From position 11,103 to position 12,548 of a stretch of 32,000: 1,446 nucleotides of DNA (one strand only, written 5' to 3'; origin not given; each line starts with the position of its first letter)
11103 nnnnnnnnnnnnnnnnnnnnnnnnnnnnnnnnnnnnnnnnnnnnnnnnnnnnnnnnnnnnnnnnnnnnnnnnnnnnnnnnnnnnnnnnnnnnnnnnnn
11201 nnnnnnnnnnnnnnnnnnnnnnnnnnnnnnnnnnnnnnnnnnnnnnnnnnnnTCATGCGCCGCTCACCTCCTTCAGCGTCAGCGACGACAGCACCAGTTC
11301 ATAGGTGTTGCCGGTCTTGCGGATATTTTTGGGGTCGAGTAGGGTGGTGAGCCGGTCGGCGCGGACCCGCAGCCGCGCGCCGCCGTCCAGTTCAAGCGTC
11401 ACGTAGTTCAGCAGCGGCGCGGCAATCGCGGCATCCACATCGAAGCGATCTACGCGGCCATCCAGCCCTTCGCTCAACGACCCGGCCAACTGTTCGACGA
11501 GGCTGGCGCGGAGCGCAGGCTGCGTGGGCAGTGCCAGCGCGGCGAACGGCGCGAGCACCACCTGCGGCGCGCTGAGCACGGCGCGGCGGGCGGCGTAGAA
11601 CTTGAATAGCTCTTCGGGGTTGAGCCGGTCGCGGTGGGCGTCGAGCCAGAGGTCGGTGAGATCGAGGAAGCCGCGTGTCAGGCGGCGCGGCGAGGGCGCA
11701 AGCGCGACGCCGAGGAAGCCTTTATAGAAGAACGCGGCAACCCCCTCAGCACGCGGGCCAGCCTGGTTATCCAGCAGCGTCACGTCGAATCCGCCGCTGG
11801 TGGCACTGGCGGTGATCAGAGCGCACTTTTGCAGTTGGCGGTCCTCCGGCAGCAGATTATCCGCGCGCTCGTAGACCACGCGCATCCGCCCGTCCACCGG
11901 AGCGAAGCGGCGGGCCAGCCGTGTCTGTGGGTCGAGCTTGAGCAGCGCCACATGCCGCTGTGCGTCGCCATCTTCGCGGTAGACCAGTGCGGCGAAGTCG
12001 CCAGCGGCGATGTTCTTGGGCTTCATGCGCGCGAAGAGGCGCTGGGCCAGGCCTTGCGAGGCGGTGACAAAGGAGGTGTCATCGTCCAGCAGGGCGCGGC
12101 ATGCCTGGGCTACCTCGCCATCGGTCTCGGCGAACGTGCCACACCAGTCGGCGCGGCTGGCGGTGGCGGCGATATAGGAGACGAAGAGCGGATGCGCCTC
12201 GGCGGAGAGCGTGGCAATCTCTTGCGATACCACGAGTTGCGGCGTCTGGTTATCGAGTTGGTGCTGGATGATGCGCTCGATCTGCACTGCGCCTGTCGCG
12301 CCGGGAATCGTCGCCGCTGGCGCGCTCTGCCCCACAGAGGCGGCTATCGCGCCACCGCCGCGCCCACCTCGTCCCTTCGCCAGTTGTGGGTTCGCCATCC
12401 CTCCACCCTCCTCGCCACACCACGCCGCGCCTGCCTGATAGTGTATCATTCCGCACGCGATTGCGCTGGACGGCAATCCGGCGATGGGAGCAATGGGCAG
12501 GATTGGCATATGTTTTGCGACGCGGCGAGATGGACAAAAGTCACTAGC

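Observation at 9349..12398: Translationally coupled NA37(NdpA/YejK)-like protein + 635-aa membrane-anchored protein: candidate undescribed two-gene defence module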

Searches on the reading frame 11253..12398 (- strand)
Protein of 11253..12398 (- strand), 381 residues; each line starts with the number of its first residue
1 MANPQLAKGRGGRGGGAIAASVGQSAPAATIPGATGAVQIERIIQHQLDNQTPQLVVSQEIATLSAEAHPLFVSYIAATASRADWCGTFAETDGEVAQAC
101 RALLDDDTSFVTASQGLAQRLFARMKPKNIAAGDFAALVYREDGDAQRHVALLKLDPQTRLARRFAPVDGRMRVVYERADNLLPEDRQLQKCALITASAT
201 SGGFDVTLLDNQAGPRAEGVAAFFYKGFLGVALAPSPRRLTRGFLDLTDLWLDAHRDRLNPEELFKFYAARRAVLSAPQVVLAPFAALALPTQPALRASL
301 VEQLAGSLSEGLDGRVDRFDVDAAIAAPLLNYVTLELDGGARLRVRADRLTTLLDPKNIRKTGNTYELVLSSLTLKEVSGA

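Call 3: search_protein_families(library=pfam, proteins=[window:11253-12398:-], max_evalue=1)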
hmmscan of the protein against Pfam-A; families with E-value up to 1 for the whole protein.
window:11253-12398:- (381 aa): 1 family
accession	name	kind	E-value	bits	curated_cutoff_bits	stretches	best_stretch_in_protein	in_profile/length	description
PF04245.18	NA37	-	3.8e-20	73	24.6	1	44-256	1-213/325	37-kD nucleoid-associated bacterial protein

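Call 4: search_protein_families(library=padloc, proteins=[window:11253-12398:-], max_evalue=1)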
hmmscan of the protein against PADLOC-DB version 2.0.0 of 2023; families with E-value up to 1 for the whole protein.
window:11253-12398:- (381 aa): 0 families

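Call 5: search_protein_families(library=ncbifam, proteins=[window:11253-12398:-], max_evalue=1)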
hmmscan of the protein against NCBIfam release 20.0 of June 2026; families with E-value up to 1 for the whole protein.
window:11253-12398:- (381 aa): 1 family
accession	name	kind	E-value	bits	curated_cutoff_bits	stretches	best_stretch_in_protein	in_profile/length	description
NF001557.0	PRK00378.1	equivalog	0.056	12.6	341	1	38-139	3-106/334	nucleoid-associated protein YejK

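Call 18: find_homologous_proteins(query=window:11253-12398:-)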
Query window:11253-12398:- (381 aa): 155 proteins with E <= 0.001 among 8000 candidates; the best 120 are listed.
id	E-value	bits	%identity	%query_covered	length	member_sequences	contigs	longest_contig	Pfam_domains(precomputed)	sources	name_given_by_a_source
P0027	5.4e-243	823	100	100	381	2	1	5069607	PF04245.19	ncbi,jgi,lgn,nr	ncbi:MAG: hypothetical protein OJF49_000841 [Ktedonobacterales bacterium]|jgi:hypothetical protein|n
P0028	4.4e-139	481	65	96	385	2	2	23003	PF04245.19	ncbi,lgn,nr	ncbi:MAG TPA: nucleoid-associated protein [Ktedonobacterales bacterium]|nr:nucleoid-associated prote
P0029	3.5e-133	462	62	98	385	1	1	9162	PF04245.19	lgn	-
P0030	4.5e-133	461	61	97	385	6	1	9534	PF04245.19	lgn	-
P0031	4.3e-129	448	61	95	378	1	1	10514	PF04245.19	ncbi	ncbi:MAG: nucleoid-associated protein [Ktedonobacterales bacterium]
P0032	3.3e-122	426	59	94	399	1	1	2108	PF04245.19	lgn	-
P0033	7.1e-121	421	59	95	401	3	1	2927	PF04245.19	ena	-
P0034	1.0e-120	421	60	92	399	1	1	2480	PF04245.19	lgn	-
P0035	9.1e-119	414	58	92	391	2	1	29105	PF04245.19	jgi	jgi:hypothetical protein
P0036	1.9e-118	413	58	92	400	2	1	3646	PF04245.19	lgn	-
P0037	1.0e-117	411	58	94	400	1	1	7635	PF04245.19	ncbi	-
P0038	3.7e-114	399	57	90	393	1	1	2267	PF04245.19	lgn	-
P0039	4.7e-114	399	56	91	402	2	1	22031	PF04245.19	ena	-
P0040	2.0e-109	384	57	90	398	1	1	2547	PF04245.19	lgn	-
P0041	4.1e-104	366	53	90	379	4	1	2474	PF04245.19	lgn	-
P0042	9.5e-96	339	48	99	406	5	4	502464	PF04245.19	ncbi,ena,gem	-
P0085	1.1e-79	286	42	99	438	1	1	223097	PF04245.19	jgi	-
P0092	9.7e-79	283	45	90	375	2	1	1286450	PF04245.19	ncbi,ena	-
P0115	1.0e-74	270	42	93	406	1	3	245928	PF04245.19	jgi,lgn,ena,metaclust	metaclust:\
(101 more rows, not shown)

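Call 19: find_encoding_contigs(protein=P0092, flank=8000, max_places=2)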
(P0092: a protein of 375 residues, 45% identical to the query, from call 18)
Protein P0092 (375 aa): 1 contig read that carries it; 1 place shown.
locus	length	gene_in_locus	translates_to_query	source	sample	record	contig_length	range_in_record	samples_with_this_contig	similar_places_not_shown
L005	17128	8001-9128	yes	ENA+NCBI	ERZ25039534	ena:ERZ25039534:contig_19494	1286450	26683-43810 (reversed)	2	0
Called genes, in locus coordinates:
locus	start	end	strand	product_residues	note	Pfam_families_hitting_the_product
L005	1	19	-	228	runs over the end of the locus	-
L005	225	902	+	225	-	PF13541:ChlI, PF08902:DUF1848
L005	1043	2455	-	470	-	PF25919:BSH_CusB (faint), PF00364:Biotin_lipoyl (faint), PF25984:BSH_YknX (weak), PF25954:Beta-barrel_RND_2 (weak)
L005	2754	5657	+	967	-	PF08696:Dna2, PF12705:PDDEXK_1, PF00580:UvrD-helicase (weak), PF13086:AAA_11, PF13245:AAA_19, PF13604:AAA_30, PF13086:AAA_11, PF13087:AAA_12, +2 more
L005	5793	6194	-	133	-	-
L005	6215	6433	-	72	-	-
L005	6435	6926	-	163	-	-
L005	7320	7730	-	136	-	-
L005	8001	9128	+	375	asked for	PF04245:NA37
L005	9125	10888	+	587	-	-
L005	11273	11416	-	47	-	-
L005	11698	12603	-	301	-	-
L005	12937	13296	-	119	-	PF02635:DsrE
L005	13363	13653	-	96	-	PF01206:TusA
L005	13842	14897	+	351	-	PF12852:Cupin_6, PF00165:HTH_AraC (weak), PF12833:HTH_18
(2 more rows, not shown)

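Call 20: find_encoding_contigs(protein=P0042, flank=8000, max_places=2)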
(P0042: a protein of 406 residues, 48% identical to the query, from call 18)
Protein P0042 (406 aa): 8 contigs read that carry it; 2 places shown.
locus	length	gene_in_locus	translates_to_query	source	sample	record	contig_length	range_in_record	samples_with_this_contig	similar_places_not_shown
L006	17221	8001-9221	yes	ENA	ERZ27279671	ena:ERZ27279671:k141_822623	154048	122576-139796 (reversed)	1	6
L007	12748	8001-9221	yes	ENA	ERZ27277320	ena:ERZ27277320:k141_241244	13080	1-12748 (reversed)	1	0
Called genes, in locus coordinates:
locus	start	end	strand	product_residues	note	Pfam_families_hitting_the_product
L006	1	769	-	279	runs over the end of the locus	PF14804:Jag_N, PF13083:KH_KhpA-B, PF01424:R3H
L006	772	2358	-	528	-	PF02096:60KD_IMP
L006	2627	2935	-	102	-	PF01809:YidD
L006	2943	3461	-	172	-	PF00825:Ribonuclease_P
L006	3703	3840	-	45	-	PF00468:Ribosomal_L34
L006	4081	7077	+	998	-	PF08696:Dna2, PF12705:PDDEXK_1, PF00580:UvrD-helicase (weak), PF13086:AAA_11, PF13245:AAA_19, PF13604:AAA_30, PF13086:AAA_11, PF13087:AAA_12, +2 more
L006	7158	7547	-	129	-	-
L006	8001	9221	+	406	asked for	PF04245:NA37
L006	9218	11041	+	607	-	-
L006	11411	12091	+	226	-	PF02945:Endonuclease_7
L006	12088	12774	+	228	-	PF02945:Endonuclease_7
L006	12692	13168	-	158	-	PF19694:DUF6194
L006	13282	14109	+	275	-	PF01135:PCMT, PF01209:Ubie_methyltran, PF08704:GCD14, PF13489:Methyltransf_23, PF13847:Methyltransf_31, PF08241:Methyltransf_11, PF08242:Methyltransf_12, PF13649:Methyltransf_25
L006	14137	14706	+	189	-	PF10706:Aminoglyc_resit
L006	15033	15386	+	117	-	PF00507:Oxidored_q4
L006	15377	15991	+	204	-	PF01058:Oxidored_q6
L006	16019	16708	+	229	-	PF00329:Complex1_30kDa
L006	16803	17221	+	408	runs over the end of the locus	PF00346:Complex1_49kDa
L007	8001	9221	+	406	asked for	PF04245:NA37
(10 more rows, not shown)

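Call 21: find_encoding_contigs(protein=P0085, flank=8000, max_places=2)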
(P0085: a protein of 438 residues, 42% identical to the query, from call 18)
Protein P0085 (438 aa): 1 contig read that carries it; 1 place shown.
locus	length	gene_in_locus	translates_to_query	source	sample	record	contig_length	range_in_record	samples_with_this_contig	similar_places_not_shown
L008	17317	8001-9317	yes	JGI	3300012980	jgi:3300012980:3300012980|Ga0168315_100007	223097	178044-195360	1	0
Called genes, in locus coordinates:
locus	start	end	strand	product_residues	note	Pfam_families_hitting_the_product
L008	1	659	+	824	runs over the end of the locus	PF00483:NTP_transferase, PF12804:NTP_transf_3 (weak), PF00132:Hexapep (faint), PF25084:LbH_EIF2B, PF25087:GMPPB_C, PF02878:PGM_PMM_I, PF02879:PGM_PMM_II, PF02880:PGM_PMM_III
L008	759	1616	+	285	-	-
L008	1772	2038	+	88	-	PF02583:Trns_repr_metal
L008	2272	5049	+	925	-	PF00403:HMA, PF00122:E1-E2_ATPase, PF00702:Hydrolase, PF12710:HAD (weak), PF08282:Hydrolase_3 (faint)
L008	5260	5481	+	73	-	PF00403:HMA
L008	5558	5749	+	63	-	PF04945:YHS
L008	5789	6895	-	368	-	PF01070:FMN_dh, PF00478:IMPDH (weak)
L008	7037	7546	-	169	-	-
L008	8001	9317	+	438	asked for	PF04245:NA37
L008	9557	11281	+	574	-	-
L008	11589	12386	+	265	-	-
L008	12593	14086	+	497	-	PF04188:Mannosyl_trans2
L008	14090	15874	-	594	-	PF00083:Sugar_tr, PF07690:MFS_1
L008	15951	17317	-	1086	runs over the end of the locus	PF13196:DUF4012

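Call 22: find_encoding_contigs(protein=P0115, flank=8000, max_places=2)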
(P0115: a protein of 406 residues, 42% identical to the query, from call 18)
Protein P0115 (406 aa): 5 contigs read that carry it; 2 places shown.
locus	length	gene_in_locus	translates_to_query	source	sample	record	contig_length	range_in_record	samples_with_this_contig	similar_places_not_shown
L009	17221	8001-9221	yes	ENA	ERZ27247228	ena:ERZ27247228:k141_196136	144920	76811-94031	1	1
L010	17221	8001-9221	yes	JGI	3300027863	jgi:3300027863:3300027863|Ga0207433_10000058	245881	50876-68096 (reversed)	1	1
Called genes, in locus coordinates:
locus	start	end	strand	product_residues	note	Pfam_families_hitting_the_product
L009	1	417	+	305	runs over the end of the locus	PF16697:Yop-YscD_cpl, PF00498:FHA, PF12773:DZR (weak)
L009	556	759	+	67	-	-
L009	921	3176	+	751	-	PF09339:HTH_IclR (weak)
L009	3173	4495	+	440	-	PF13625:Helicase_C_3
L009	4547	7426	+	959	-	PF08696:Dna2, PF12705:PDDEXK_1, PF13086:AAA_11, PF13245:AAA_19, PF13604:AAA_30, PF01443:Viral_helicase1 (faint), PF13086:AAA_11, PF13087:AAA_12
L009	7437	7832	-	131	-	-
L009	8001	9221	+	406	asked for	PF04245:NA37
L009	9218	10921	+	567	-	-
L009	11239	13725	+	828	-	PF00133:tRNA-synt_1, PF01406:tRNA-synt_1e (faint), PF09334:tRNA-synt_1g, PF13603:tRNA-synt_1_2, PF00133:tRNA-synt_1, PF08264:Anticodon_1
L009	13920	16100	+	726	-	PF13328:HD_4, PF01966:HD, PF04607:RelA_SpoT, PF02824:TGS, PF13291:ACT_4 (weak)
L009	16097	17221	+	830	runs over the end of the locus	PF13328:HD_4, PF04607:RelA_SpoT, PF02824:TGS, PF19296:RelA_AH, PF28438:RelA_RIS, PF01842:ACT (weak), PF13291:ACT_4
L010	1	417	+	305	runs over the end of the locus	PF16697:Yop-YscD_cpl, PF00498:FHA, PF12773:DZR (weak)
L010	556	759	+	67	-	-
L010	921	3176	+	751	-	PF09339:HTH_IclR (weak)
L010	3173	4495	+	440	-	PF13625:Helicase_C_3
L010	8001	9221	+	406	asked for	PF04245:NA37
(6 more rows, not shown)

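Call 41: search_protein_families(library=pfam, proteins=[L006:7158-7547:-, L008:7037-7546:-, L006:4081-7077:+, L009:921-3176:+], max_evalue=1)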
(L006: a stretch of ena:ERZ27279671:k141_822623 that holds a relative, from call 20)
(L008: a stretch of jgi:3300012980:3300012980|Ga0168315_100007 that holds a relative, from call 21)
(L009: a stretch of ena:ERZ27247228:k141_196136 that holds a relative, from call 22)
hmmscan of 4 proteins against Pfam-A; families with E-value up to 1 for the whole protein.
L006:7158-7547:- (129 aa): 0 families

L008:7037-7546:- (169 aa): 0 families

L006:4081-7077:+ (998 aa): 30 families (the best 25 are shown)
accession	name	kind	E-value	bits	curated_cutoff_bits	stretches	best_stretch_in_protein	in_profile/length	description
PF13087.12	AAA_12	-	3.9e-43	147.7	27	1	761-959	1-194/195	AAA domain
PF13086.12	AAA_11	-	2.9e-36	126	27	2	568-670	1-118/257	AAA domain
PF13604.12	AAA_30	-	4.4e-18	66.1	27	1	569-749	2-130/191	AAA domain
PF13245.12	AAA_19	-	3.5e-17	63.3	25.1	1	573-749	1-131/134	AAA domain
PF12705.13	PDDEXK_1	-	8.8e-13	49.2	22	1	141-379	4-246/247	PD-(D/E)XK nuclease superfamily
PF08696.17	Dna2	-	3.1e-11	43.8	22.4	1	130-236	47-152/204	DNA replication factor Dna2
PF00580.27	UvrD-helicase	-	1.2e-06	28.8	23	1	570-634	2-67/271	UvrD/REP helicase N-terminal domain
PF13191.12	AAA_16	-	7.4e-06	27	32.6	1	576-634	15-75/167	AAA ATPase domain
PF13481.12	AAA_25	-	1.3e-05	25.4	27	1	560-647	10-94/195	AAA domain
PF01443.25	Viral_helicase1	-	8.9e-05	22.8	21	0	711-748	59-98/228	Viral superfamily 1 RNA helicase core domain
PF04851.21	ResIII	-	0.00015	22.1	22.5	1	569-629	4-70/164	Type III restriction enzyme, res subunit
PF00270.35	DEAD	-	0.00053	20.2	26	1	570-720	1-126/167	DEAD/DEAH box helicase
PF20720.3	nSTAND3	-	0.00056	20.1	27.2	1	576-618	9-51/155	Novel STAND NTPase 3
PF20030.5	bpMoxR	-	0.0029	17.2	27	1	580-622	27-69/205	MoxR domain in the MoxR-vWA-beta-propeller ternary systems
PF05127.21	NAT10_TcmA_helicase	-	0.0034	17.7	22.7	1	589-740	2-118/176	RNA cytidine acetyltransferase NAT10/TcmA, helicase domain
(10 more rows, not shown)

L009:921-3176:+ (751 aa): 12 families
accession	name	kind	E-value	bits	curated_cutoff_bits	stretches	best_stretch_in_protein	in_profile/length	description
PF09339.16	HTH_IclR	-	3.1e-06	27.3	22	1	218-257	11-50/52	IclR helix-turn-helix domain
PF17782.7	DprA_WH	-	2.5e-05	24.7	22.9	1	224-257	24-57/61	DprA winged helix domain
PF01047.28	MarR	-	0.01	16.1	24.6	1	225-259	17-51/59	MarR family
PF13730.12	HTH_36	-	0.021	15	25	1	228-255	28-55/55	Helix-turn-helix domain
PF12840.13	HTH_20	-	0.034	14.6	27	0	229-255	22-48/51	Helix-turn-helix domain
PF01022.26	HTH_5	-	0.047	14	22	1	228-256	18-46/47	Bacterial regulatory protein, arsR family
PF25212.1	HVO_A0114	-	0.062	13.5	27.6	1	225-260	36-71/84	HVO_A0114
PF13518.12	HTH_28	-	0.073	13.6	25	1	228-254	15-41/52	Helix-turn-helix domain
PF12010.13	DUF3502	-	0.082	13.8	24.4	1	656-685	39-68/69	Domain of unknown function (DUF3502)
PF12802.13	MarR_2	-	0.095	13.3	27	1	229-264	24-60/61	MarR family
PF01978.25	TrmB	-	0.099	12.9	25.6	1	226-263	23-60/68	Sugar-specific transcriptional regulator TrmB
PF23234.1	WH4_Lhr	-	0.22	11.6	27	0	245-272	12-39/87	Large helicase-related protein, winged-helix domain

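Call 44: search_dna_similar(query=window:11253-12398:-, collection=plasmids, mode=protein, max_evalue=0.001, max_rows=30)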
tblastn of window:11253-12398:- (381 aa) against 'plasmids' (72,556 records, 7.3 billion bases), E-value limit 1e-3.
Records with a match: 6; places in all: 6; records where one place covers at least 80% of the query: 0.
Best place of each record, by identity: <60% 6.
By first word of the organism name: Clostridium 5; Clostridiaceae 1.
By predicted mobility (MOB-suite, as given by PLSDB): non-mobilizable 6.
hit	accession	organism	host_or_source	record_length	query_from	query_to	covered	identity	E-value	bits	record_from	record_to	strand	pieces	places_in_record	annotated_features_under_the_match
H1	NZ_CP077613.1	Clostridium estertheticum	single colony,bovine feces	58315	38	266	60%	21.7%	7e-9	66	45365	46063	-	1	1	nucleoid-associated protein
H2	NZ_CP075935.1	Clostridium perfringens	feces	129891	38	252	56%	22.4%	3e-8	63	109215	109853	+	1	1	nucleoid-associated protein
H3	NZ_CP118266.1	Clostridium perfringens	sheep,fecal sample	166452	38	252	56%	22.4%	3e-8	63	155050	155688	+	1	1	nucleoid-associated protein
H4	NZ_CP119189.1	Clostridium perfringens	goat,fecal sample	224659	38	252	56%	22.4%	3e-8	63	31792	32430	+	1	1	nucleoid-associated protein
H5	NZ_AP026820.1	Clostridium tetani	soil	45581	38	251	56%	19.9%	2e-8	64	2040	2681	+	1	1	nucleoid-associated protein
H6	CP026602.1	Clostridiaceae bacterium 14S0207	Bos taurus,whole organsim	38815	38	251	56%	19.8%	9e-6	56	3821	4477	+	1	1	nucleoid-associated protein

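Call 60: get_annotated_region(hit=H1, flank=5000)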
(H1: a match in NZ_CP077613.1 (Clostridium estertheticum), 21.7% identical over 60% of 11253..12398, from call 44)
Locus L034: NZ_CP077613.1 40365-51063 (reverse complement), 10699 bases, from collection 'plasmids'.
description: Clostridium estertheticum strain CF005 plasmid pCF005-C, complete sequence
organism: Clostridium estertheticum (NCBI taxid 238834)
taxonomy: Bacteria; Bacillota; Clostridia; Eubacteriales; Clostridiaceae; Clostridium; Clostridium estertheticum
host: -; source: single colony,bovine feces; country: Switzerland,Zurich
typing (MOB-suite, as given by PLSDB): non-mobilizable
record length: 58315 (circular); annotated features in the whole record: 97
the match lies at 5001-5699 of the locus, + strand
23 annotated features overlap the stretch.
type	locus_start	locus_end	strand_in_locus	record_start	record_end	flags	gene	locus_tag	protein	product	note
CDS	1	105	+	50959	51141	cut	-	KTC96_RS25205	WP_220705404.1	hypothetical protein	-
CDS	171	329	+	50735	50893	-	-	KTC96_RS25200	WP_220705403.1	hypothetical protein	-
CDS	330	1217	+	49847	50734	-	-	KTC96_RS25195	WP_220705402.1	hypothetical protein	-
CDS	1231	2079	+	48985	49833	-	-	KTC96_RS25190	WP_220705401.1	ERF family protein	-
CDS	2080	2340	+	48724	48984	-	-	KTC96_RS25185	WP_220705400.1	hypothetical protein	-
CDS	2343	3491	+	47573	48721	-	-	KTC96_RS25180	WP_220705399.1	DUF1351 domain-containing protein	-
CDS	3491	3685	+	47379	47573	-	-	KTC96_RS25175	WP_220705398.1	hypothetical protein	-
CDS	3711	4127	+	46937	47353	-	-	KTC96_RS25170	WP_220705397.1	hypothetical protein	-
CDS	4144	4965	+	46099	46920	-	-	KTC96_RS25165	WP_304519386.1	phage replication initiation protein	-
CDS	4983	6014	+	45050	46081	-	-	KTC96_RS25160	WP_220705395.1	nucleoid-associated protein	-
CDS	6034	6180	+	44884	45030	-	-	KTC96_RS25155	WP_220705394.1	hypothetical protein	-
CDS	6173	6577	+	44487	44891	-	-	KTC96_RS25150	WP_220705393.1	single-stranded DNA-binding protein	-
CDS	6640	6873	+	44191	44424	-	-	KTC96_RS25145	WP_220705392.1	hypothetical protein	-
CDS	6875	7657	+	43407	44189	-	-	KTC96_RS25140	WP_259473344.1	HNH endonuclease signature motif containing protein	-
CDS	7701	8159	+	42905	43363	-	-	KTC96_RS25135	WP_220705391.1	hypothetical protein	-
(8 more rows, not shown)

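Call 61: get_annotated_region(hit=H2, flank=5000)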
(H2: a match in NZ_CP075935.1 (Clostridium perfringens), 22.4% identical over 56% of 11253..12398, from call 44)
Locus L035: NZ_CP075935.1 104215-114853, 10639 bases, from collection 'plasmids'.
description: Clostridium perfringens strain CPI 53k-r1 plasmid pCPCPI53k-r1_1
organism: Clostridium perfringens (NCBI taxid 1502)
taxonomy: Bacteria; Bacillota; Clostridia; Eubacteriales; Clostridiaceae; Clostridium; Clostridium perfringens
host: -; source: feces; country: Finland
typing (MOB-suite, as given by PLSDB): non-mobilizable
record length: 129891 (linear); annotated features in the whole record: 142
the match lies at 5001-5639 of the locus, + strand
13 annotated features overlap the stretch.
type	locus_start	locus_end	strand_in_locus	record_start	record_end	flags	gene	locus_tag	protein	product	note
CDS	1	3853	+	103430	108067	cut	-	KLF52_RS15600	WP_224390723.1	SpaA isopeptide-forming pilin-related protein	-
CDS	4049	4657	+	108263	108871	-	-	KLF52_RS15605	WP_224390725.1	class D sortase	-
CDS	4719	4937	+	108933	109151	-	-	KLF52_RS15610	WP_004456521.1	hypothetical protein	-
CDS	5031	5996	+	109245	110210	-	-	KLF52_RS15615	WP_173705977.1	nucleoid-associated protein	-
CDS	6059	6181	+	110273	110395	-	-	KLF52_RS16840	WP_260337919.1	hypothetical protein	-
CDS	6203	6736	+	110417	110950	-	-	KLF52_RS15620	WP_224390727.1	GNAT family N-acetyltransferase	-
CDS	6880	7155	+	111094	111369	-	-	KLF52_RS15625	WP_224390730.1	hypothetical protein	-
CDS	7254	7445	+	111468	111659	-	-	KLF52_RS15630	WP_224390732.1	hypothetical protein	-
CDS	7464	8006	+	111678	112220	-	-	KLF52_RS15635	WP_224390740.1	metal-dependent hydrolase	-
CDS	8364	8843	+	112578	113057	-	-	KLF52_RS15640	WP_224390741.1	PIN domain-containing protein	-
CDS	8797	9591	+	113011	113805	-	-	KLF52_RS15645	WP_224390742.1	5'-3' exonuclease H3TH domain-containing protein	-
CDS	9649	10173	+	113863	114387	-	-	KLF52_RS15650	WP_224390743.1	hypothetical protein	-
CDS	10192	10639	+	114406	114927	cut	-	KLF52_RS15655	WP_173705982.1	hypothetical protein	-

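Call 63: search_solved_structures(query=window:11253-12398:-, max_evalue=1, show_alignments=1)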
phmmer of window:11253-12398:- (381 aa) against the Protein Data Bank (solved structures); distinct sequences matched with E-value up to 1: 0.

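Call 67: search_solved_structures(query=A3, max_evalue=1, show_alignments=1)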
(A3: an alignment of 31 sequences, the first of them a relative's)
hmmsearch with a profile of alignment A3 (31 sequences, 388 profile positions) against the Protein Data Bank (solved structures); distinct sequences matched with E-value up to 1: 0.
